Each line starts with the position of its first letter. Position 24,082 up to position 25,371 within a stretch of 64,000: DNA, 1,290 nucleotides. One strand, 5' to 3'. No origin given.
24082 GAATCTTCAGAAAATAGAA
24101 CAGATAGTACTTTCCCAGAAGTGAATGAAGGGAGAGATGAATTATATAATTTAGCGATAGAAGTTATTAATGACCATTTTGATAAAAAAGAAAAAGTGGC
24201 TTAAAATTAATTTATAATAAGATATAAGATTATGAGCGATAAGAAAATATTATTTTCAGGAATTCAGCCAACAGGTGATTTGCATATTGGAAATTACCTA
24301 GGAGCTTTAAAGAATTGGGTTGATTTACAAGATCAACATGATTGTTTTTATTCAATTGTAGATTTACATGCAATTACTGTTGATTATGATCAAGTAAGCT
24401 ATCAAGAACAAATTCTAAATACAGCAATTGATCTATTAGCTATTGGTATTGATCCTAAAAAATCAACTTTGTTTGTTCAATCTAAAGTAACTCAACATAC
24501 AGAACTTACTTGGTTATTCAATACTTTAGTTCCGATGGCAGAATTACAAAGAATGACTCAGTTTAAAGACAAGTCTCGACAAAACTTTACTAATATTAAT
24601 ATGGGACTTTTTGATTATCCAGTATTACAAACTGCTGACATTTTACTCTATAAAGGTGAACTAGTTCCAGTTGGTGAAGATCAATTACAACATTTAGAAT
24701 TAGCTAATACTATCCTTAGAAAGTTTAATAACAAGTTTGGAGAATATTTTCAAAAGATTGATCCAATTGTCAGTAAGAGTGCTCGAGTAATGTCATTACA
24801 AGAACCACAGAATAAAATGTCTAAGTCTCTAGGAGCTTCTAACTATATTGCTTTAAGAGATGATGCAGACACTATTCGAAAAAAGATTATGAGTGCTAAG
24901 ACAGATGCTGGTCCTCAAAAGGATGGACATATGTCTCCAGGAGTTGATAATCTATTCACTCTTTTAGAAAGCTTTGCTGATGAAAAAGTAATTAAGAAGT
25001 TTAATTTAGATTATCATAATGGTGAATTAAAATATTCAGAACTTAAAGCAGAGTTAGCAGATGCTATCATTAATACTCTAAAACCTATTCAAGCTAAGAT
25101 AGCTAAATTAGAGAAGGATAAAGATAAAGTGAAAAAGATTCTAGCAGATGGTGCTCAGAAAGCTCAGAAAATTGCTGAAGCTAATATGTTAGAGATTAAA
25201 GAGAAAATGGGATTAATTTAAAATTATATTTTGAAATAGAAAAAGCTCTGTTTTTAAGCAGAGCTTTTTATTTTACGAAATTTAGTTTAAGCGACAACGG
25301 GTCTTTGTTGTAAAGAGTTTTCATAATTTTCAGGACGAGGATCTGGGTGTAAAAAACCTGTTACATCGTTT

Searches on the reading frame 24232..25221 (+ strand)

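Call 73: search_protein_families(library=pfam, proteins=[window:24232-25221:+], max_evalue=0.000001)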
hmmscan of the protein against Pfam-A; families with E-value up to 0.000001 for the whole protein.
window:24232-25221:+ (329 aa): 1 family
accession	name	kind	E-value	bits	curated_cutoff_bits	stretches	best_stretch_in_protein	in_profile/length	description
PF00579.31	tRNA-synt_1b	-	3.6e-74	250.2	21.1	1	6-283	7-291/292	tRNA synthetases class I (W and Y)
